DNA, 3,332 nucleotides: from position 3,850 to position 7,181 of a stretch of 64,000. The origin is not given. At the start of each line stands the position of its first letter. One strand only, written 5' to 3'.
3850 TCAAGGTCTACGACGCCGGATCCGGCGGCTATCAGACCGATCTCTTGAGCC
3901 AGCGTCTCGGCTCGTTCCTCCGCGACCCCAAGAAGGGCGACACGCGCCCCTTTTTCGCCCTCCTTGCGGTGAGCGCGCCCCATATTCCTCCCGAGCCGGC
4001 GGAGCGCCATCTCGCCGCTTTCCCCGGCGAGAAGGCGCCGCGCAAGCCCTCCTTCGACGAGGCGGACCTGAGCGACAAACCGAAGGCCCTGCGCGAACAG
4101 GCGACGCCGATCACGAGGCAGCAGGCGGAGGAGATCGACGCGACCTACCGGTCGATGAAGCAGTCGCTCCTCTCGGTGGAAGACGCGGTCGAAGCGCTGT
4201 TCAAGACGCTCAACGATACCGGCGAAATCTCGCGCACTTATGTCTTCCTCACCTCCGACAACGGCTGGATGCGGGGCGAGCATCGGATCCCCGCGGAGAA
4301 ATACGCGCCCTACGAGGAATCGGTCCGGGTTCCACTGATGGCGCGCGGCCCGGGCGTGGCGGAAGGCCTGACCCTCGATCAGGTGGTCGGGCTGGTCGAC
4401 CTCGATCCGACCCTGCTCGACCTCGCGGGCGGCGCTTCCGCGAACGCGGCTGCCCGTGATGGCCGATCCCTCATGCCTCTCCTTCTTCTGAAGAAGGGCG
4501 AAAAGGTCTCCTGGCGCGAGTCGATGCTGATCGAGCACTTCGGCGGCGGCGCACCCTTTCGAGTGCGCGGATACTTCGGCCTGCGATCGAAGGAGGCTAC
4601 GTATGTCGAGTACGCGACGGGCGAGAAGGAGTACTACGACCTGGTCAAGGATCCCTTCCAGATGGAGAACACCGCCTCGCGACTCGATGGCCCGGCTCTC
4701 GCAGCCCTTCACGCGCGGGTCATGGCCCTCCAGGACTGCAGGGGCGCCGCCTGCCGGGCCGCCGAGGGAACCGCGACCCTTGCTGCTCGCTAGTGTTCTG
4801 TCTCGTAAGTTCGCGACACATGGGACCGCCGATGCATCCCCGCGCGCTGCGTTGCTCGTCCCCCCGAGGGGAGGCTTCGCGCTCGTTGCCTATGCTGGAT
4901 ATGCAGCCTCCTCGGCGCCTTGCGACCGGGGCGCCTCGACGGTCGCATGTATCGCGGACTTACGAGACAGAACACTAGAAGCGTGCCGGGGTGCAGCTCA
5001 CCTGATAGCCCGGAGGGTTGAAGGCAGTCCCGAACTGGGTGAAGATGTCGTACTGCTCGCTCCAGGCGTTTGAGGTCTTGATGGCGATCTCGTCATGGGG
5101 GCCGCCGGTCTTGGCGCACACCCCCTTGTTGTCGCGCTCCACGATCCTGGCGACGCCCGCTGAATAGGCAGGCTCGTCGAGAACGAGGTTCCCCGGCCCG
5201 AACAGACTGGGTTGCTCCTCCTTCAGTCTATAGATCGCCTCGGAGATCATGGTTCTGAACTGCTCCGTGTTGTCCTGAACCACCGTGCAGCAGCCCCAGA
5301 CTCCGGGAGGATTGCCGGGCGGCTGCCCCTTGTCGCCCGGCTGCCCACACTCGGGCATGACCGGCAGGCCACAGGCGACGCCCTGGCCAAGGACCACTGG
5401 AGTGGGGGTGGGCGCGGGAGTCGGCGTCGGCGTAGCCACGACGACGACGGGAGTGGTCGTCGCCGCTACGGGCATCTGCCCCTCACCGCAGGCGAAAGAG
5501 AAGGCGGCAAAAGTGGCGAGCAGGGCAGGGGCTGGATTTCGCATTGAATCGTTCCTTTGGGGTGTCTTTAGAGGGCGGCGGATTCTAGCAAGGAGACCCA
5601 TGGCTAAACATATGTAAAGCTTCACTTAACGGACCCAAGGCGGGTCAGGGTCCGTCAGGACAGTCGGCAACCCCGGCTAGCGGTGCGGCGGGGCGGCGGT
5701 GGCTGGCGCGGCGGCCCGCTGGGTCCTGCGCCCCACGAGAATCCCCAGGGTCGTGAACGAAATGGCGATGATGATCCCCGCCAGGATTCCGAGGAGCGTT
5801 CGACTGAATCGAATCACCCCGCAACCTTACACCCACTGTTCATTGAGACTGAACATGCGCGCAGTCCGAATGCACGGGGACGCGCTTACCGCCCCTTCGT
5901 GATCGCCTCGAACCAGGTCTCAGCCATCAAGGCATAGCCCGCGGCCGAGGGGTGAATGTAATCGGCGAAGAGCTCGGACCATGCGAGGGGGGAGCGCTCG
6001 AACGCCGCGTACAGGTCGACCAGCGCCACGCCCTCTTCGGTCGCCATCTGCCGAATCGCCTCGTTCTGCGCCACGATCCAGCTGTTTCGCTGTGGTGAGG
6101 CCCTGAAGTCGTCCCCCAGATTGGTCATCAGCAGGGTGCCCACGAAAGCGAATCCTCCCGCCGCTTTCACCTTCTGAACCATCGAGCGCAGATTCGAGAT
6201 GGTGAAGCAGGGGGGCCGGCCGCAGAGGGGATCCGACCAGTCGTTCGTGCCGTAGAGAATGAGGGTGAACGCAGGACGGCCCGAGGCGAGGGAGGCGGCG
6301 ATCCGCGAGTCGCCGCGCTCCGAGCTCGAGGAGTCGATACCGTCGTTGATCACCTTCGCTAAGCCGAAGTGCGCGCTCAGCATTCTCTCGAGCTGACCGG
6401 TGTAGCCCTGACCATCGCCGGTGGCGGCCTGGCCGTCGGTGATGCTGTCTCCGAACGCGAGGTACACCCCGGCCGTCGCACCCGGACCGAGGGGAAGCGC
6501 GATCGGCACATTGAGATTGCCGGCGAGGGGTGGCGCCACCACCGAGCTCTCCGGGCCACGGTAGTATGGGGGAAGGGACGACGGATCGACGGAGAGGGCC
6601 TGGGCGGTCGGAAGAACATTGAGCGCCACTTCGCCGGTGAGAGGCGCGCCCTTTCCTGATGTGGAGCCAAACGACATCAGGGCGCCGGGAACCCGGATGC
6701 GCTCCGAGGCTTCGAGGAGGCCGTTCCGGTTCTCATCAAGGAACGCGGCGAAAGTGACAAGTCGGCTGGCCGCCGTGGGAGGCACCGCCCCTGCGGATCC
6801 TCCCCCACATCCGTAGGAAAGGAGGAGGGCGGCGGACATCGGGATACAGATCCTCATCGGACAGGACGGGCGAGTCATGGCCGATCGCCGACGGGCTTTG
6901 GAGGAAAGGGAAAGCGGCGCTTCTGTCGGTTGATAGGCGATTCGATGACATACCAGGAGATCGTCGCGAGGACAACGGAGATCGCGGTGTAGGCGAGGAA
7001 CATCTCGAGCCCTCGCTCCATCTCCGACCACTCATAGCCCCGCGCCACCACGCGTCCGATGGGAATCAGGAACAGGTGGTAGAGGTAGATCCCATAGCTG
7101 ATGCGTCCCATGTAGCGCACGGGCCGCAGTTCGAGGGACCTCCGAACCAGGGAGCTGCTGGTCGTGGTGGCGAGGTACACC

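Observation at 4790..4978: MITE-like element inserted into the TA of a CTAG where two convergent stop codons overlapped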

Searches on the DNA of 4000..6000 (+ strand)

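Call 7: search_rna_families(source=window, start=4000, end=6000, threshold=evalue, max_evalue=1)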
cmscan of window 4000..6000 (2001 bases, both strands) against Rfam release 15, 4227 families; matches with E-value up to 1: 0.
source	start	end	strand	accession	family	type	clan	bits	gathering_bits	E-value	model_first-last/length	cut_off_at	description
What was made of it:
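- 4793..4975 (.): MITE proper (183 bp), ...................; non-coding. No Rfam match (call 7).
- On Described RNA family (Rfam 15): No match at E <= 1 in 4000-6000 (call 7).
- Tried and rejected: Rfam at a permissive threshold: nothing (call 7).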

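Call 12: search_dna_similar(query=window:4790-4978:+, collection=plasmids, mode=distant, max_evalue=0.01)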
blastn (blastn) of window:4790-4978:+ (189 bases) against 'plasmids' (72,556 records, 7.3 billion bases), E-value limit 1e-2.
No match.
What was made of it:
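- Tried and rejected: Plasmid blastn with the whole element: no match (call 12).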

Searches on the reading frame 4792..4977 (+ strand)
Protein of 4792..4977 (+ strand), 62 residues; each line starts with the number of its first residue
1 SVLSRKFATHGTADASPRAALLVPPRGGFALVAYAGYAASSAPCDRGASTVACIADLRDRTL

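Call 34: find_homologous_proteins(query=window:4793-4975:+, max_evalue=10)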
Query seq(61 aa): 1 candidates shared short words with the query, none scored E <= 10.
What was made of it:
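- Tried and rejected: The 61-aa ORF against 5.8 billion proteins gave no hit at E <= 10 (call 34).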

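Call 74: search_protein_representatives(protein=window:4792-4977:+)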
Query: 62 residues. Proteins with E-value up to 0.001 (for the whole library): 1; up to 1e-10: 0; up to 1e-30: 0. The best 1 are listed.
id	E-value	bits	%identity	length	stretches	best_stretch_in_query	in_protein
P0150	3.5e-07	45.7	36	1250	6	14-48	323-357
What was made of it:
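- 4793..4975 (.): No protein homologues for its open frames (calls 34, 74).
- On IS630-family-derived MITE: Its open frames have no homologues (calls 34, 74).
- Tried and rejected: The second open frame against 1.84 billion representatives gave one low-complexity hit (36% identity, 1,250-aa repeat protein), which I rejected as a copy (call 74).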

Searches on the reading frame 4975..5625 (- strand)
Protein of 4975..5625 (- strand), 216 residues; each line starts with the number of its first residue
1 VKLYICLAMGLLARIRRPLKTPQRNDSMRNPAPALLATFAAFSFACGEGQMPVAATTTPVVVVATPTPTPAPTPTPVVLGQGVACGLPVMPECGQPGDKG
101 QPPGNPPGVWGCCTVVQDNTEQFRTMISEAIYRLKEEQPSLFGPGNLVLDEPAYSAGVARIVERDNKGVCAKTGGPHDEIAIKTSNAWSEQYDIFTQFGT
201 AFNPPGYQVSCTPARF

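Call 8: search_protein_families(library=pfam, proteins=[window:4978-5625:-])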
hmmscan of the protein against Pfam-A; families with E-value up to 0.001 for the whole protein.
window:4978-5625:- (216 aa): 0 families

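Call 22: find_encoding_contigs(protein=window:4975-5625:-, flank=10000, max_places=10)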
Protein window:4975-5625:- (216 aa): no gene with exactly this product is on record in the collection.

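Call 35: find_homologous_proteins(query=window:4978-5625:-, max_evalue=0.00001)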
Query window:4978-5625:- (216 aa): 29 proteins with E <= 0.00001 among 5586 candidates.
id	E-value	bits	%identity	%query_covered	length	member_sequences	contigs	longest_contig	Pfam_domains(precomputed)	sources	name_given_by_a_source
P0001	2.0e-110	386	84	88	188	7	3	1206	-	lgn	-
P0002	5.0e-103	362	78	88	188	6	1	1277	-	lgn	-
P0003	2.7e-94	333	80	88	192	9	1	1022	-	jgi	jgi:hypothetical protein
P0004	1.0e-72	262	60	88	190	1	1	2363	-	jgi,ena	-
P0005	1.3e-68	249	63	88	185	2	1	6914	-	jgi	jgi:hypothetical protein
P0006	5.2e-63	231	58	88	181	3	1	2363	-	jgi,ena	-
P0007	2.8e-59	218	51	88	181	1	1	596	-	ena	-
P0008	3.2e-58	215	53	88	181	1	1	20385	-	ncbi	-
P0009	5.3e-55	205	57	87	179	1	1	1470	-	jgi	-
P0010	9.7e-53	197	62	64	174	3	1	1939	-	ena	-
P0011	3.0e-52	196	63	67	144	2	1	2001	-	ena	-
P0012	1.8e-48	183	56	67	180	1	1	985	-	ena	-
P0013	1.1e-45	174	57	64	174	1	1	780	-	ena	-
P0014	6.5e-40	155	48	87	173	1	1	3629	-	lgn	-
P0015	1.6e-37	147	44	88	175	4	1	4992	-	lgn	-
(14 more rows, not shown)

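Call 44: find_encoding_contigs(protein=P0001, flank=3000, max_places=6)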
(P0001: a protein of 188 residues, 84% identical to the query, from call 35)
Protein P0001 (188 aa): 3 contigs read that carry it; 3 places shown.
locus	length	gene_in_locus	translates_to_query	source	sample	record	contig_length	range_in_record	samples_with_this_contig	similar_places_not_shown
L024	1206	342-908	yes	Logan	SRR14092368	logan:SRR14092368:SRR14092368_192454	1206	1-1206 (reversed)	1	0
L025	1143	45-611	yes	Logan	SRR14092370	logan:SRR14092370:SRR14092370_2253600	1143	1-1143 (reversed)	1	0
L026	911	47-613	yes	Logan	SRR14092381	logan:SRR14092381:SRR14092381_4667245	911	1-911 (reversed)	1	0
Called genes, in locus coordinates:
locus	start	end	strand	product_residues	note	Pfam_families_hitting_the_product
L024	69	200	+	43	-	-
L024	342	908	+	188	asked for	-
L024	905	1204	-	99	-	?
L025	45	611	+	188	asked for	-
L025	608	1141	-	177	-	?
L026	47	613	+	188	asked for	-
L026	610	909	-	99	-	?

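Call 45: find_encoding_contigs(protein=P0002, flank=3000, max_places=6)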
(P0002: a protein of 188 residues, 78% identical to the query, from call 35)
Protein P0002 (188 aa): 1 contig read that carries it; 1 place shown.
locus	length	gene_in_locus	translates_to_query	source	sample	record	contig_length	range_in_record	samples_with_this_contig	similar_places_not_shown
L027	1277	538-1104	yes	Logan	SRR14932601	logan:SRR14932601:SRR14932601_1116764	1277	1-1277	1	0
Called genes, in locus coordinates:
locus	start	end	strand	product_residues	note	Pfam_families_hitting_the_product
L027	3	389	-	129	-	?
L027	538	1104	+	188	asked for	-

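Call 46: find_encoding_contigs(protein=P0003, flank=3000, max_places=6)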
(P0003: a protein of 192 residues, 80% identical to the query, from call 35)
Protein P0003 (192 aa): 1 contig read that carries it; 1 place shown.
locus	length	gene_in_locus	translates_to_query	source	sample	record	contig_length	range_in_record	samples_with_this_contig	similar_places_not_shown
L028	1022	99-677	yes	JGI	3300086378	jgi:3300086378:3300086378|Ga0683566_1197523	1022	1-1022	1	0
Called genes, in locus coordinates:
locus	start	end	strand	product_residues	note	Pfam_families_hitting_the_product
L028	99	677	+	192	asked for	-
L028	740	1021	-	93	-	?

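Call 52: find_encoding_contigs(protein=window:4975-5544:-, flank=5000, max_places=10)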
Protein window:4975-5544:- (189 aa): 2 contigs read that carry it; 2 places shown.
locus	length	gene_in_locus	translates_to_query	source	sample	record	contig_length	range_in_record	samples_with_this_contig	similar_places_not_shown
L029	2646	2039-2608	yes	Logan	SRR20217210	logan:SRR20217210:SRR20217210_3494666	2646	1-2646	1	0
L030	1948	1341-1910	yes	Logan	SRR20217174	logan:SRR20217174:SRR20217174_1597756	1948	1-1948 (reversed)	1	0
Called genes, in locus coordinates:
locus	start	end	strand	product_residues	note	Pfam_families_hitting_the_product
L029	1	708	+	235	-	?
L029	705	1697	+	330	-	PF00657:Lipase_GDSL, PF13472:Lipase_GDSL_2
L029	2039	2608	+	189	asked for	-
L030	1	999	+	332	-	?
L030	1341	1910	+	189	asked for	-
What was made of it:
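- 4975..5544 (-): Probable lipoprotein gene (189 aa), convergent flank; no Pfam or NCBIfam family. The exact protein is on L029 and L030 (call 52).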

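Call 60: search_protein_families(library=ncbifam, proteins=[window:4975-5544:-])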
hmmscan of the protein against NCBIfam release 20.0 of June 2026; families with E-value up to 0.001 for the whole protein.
window:4975-5544:- (189 aa): 0 families
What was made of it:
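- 4975..5544 (-): No family match (calls 8, 60).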

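Call 75: find_encoding_contigs(protein=P0005, flank=2500, max_places=3)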
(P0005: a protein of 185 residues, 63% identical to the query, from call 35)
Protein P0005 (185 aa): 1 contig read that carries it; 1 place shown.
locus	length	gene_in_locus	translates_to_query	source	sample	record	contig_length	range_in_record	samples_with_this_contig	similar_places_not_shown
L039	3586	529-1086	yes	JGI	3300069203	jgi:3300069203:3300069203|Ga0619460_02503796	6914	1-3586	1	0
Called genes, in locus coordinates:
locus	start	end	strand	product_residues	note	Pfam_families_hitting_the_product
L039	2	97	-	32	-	?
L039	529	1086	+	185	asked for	-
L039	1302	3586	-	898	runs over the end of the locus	PF09594:GT87 (weak)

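Call 76: find_encoding_contigs(protein=P0008, flank=2500, max_places=3)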
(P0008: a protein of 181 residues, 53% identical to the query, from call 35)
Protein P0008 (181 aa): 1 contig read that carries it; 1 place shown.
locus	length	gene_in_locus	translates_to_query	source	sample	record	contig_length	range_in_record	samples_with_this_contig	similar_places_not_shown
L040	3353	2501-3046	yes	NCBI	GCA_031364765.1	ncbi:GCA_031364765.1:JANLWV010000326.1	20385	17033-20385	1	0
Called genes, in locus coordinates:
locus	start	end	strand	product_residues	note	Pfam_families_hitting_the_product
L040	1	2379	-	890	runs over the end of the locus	PF09594:GT87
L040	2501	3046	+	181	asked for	-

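Call 77: find_encoding_contigs(protein=P0004, flank=2500, max_places=3)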
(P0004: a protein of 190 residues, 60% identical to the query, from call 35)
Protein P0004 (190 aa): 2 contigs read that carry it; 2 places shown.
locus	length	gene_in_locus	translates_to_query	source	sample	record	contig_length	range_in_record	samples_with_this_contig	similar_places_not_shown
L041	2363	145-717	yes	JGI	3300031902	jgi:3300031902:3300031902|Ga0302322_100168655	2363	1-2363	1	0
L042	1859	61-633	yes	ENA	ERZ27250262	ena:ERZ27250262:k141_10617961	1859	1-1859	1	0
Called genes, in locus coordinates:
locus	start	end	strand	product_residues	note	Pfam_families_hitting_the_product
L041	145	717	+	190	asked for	-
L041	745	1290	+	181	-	-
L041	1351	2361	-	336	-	?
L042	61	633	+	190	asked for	-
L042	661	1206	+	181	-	-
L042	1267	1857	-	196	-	?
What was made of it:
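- More distant orthologues of the lipoprotein lack the sulfatase neighbour, so no outgroup polarises insertion against loss (calls 45, 46, 75-77).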

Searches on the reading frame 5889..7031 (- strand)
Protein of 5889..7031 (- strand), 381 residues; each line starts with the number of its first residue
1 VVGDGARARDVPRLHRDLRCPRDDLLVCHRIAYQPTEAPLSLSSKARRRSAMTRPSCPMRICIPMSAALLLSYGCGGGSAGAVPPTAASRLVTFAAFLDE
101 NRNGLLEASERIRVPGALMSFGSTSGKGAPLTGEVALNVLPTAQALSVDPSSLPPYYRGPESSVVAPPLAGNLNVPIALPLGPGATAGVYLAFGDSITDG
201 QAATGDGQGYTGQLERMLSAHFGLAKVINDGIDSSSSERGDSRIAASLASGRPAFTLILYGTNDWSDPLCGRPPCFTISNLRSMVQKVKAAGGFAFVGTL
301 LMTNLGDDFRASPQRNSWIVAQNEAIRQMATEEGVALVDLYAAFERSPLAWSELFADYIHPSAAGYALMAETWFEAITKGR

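Call 8: search_protein_families(library=pfam, proteins=[window:5889-7031:-])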
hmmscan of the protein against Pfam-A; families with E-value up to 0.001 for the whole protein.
window:5889-7031:- (381 aa): 2 families
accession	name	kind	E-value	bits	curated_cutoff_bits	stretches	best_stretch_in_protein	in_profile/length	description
PF13472.12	Lipase_GDSL_2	-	2.3e-30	106.8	32.9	1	192-368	1-178/178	GDSL-like Lipase/Acylhydrolase family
PF00657.28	Lipase_GDSL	-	7.6e-13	49.5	23.6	1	190-372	1-207/208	GDSL-like Lipase/Acylhydrolase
